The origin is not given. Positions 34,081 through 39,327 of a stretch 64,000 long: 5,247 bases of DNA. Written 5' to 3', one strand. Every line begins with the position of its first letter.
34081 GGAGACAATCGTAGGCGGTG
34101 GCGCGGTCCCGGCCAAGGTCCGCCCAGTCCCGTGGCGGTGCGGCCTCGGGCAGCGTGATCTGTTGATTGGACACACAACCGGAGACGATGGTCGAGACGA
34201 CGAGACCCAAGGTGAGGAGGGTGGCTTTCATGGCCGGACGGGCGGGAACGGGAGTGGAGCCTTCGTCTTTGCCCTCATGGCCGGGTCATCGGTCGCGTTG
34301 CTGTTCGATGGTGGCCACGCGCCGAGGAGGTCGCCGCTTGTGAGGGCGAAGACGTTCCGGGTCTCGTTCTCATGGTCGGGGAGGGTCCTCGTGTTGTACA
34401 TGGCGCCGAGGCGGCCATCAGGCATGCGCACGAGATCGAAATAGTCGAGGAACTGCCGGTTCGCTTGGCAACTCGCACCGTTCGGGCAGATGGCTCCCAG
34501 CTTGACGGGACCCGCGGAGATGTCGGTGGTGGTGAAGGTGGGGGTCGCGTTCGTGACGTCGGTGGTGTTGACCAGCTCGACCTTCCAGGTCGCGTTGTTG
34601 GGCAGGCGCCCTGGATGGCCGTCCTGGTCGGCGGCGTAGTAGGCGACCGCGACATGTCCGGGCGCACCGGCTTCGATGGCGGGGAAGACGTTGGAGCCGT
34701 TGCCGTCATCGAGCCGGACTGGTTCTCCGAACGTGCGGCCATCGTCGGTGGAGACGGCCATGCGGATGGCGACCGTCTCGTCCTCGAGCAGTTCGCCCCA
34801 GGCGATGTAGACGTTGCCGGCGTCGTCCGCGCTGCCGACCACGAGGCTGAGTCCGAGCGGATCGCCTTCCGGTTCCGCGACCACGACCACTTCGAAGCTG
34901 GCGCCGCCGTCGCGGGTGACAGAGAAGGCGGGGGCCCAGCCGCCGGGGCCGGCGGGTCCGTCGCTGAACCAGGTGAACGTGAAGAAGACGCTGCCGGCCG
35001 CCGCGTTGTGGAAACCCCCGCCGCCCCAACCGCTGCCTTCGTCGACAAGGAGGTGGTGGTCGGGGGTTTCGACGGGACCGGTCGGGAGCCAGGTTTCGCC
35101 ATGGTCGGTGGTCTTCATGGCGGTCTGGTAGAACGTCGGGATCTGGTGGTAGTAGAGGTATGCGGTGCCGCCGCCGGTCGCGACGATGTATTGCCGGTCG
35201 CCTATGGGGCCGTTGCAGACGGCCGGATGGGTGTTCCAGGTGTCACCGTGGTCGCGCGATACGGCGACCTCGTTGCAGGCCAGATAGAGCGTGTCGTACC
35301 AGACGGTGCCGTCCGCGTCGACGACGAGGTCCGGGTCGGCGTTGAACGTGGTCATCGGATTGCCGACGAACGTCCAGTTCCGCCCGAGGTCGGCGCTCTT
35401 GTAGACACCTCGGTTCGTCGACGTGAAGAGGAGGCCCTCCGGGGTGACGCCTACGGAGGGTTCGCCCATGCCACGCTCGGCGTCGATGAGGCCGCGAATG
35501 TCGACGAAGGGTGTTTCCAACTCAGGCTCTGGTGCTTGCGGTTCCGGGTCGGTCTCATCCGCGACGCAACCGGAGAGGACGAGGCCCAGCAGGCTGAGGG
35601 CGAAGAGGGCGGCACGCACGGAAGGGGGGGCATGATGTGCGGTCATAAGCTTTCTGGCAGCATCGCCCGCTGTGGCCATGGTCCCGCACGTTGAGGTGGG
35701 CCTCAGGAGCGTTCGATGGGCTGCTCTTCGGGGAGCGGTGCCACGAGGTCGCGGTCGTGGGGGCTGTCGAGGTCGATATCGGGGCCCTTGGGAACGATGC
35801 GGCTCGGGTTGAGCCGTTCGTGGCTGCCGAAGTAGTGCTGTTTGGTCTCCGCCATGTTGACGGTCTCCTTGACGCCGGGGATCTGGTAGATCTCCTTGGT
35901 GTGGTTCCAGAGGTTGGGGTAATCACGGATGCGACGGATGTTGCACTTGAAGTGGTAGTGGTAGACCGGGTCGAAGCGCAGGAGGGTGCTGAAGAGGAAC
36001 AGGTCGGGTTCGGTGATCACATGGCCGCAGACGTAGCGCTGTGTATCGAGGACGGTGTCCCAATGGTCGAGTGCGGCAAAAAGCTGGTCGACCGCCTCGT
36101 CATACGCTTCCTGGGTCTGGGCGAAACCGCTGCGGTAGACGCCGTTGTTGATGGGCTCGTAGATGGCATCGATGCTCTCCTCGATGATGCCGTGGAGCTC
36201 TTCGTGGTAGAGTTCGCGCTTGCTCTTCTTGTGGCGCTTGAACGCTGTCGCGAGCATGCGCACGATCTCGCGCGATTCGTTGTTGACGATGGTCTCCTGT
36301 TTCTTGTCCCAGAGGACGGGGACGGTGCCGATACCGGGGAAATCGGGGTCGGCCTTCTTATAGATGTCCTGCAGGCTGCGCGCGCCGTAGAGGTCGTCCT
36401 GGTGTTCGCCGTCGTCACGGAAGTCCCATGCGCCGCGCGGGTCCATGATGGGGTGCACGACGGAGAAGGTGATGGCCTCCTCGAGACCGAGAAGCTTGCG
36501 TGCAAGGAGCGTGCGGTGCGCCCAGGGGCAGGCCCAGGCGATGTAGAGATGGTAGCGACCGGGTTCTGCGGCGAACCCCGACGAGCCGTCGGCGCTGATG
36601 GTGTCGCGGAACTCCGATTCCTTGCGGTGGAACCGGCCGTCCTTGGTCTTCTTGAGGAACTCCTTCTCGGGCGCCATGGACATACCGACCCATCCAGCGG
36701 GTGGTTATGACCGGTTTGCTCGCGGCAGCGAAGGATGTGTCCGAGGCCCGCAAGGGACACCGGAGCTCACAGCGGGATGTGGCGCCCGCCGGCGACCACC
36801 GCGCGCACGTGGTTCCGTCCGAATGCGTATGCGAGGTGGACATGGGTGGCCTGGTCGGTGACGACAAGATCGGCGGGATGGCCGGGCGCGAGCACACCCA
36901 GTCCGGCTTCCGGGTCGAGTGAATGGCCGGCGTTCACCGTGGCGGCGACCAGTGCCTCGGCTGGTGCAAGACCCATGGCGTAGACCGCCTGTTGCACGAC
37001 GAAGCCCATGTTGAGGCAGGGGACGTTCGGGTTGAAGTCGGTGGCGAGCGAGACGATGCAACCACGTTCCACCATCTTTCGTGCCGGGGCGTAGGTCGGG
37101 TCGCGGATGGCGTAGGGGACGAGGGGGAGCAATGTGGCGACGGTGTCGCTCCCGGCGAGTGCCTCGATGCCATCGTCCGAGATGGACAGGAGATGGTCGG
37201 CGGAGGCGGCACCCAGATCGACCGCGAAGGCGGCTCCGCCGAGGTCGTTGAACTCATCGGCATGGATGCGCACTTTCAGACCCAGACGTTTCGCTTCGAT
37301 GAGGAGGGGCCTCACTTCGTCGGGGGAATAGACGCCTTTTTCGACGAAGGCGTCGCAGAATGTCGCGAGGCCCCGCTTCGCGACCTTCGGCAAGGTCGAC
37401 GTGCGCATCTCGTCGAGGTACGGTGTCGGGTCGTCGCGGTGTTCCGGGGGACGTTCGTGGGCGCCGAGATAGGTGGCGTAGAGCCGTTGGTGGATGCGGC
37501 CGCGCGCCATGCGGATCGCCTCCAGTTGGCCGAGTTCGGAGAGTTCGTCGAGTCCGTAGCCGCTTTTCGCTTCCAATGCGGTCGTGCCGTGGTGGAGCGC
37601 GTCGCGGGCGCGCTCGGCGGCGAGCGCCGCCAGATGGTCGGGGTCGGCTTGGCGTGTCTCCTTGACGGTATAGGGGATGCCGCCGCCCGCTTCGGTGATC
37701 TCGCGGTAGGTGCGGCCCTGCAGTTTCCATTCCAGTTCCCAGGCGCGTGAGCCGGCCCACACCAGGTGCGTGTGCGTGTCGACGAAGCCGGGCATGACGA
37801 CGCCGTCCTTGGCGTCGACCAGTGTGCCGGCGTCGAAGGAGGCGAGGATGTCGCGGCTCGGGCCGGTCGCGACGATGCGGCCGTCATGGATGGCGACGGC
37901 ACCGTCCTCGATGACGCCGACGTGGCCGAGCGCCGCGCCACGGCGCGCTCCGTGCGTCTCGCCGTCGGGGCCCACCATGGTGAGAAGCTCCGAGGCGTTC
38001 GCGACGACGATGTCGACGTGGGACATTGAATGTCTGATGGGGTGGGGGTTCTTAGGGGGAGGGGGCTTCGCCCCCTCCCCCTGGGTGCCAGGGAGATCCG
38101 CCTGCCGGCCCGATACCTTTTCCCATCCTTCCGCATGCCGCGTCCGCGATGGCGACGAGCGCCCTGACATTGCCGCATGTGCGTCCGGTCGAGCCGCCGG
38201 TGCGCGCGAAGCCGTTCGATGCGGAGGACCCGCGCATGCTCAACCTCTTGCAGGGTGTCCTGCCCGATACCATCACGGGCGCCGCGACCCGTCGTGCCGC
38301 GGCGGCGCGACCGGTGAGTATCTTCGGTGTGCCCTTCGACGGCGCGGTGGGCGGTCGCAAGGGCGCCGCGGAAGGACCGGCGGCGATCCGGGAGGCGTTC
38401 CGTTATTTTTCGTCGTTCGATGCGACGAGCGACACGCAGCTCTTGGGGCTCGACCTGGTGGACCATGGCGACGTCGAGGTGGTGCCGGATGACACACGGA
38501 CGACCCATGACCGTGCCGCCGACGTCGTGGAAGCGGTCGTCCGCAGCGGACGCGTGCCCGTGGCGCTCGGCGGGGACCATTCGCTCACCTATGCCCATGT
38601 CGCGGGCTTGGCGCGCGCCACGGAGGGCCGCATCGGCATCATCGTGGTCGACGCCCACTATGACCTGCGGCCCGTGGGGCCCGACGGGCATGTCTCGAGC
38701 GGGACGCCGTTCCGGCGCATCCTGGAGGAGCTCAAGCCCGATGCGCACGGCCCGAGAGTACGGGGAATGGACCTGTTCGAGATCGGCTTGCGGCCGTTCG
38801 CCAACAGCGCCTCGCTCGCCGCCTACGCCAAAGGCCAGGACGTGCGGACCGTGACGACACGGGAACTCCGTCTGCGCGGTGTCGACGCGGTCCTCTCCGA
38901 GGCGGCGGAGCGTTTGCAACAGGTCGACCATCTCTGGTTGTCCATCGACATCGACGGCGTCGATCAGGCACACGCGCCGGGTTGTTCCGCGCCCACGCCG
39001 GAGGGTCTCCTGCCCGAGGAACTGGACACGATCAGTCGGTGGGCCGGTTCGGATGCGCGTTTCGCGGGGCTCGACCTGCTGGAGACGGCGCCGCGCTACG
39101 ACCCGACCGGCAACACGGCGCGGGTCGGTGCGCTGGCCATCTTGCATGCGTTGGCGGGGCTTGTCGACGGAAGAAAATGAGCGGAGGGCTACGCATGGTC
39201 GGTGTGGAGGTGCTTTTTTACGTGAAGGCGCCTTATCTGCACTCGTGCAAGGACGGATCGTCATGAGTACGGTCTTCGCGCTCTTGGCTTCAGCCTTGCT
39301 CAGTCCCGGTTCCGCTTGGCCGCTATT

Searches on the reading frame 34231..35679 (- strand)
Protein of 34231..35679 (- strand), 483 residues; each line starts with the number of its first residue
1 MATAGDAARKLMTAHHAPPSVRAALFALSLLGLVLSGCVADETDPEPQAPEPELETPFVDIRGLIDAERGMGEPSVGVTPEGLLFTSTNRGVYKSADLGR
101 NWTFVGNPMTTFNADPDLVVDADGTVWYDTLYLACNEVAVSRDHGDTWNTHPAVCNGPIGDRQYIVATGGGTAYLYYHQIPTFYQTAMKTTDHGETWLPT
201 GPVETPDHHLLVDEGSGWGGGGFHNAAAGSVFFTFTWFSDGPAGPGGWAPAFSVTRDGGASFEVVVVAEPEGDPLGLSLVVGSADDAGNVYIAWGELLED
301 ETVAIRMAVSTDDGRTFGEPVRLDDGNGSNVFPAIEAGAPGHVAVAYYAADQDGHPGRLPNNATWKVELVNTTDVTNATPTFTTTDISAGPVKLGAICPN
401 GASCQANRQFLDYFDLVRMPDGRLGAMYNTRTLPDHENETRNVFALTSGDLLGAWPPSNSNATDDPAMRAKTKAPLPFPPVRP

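Call 45: search_protein_families(library=pfam, proteins=[window:34231-35679:-], max_evalue=0.0001)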
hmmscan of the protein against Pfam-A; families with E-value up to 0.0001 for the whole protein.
window:34231-35679:- (483 aa): 1 family
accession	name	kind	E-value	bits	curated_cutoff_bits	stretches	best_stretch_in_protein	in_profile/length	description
PF02012.26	BNR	-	1.3e-06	27.9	27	0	140-149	2-11/12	BNR/Asp-box repeat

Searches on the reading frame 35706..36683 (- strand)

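Call 45: search_protein_families(library=pfam, proteins=[window:35706-36683:-], max_evalue=0.0001)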
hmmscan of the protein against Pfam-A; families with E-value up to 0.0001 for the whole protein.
window:35706-36683:- (326 aa): 3 families
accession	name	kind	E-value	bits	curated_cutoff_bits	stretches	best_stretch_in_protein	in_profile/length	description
PF13410.11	GST_C_2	-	2.5e-13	50.3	24.9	1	191-262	1-67/69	Glutathione S-transferase, C-terminal domain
PF13409.12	GST_N_2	-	1.1e-12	48.8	25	1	51-146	1-69/70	Glutathione S-transferase, N-terminal domain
PF00043.30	GST_C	-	5.9e-06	26.9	20.7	1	183-269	13-93/93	Glutathione S-transferase, C-terminal domain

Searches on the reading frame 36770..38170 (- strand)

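Call 45: search_protein_families(library=pfam, proteins=[window:36770-38170:-], max_evalue=0.0001)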
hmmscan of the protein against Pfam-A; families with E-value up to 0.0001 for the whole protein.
window:36770-38170:- (467 aa): 3 families
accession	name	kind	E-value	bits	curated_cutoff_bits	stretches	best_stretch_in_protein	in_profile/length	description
PF01979.26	Amidohydro_1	-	4.1e-17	62.9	25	1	124-463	1-343/345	Amidohydrolase family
PF07969.17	Amidohydro_3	-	5.3e-14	53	29.7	2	117-147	2-32/472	Amidohydrolase family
PF22039.1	HUTI_composite_bact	-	2.6e-06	27.4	25.5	1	90-112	1-23/26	Imidazolonepropionase-like composite domain, bacteria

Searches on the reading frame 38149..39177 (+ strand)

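Call 45: search_protein_families(library=pfam, proteins=[window:38149-39177:+], max_evalue=0.0001)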
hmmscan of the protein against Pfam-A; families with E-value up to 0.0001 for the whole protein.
window:38149-39177:+ (343 aa): 1 family
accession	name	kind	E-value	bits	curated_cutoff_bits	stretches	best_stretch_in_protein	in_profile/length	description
PF00491.26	Arginase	-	8.2e-66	222.7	22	1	56-334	3-277/280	Arginase family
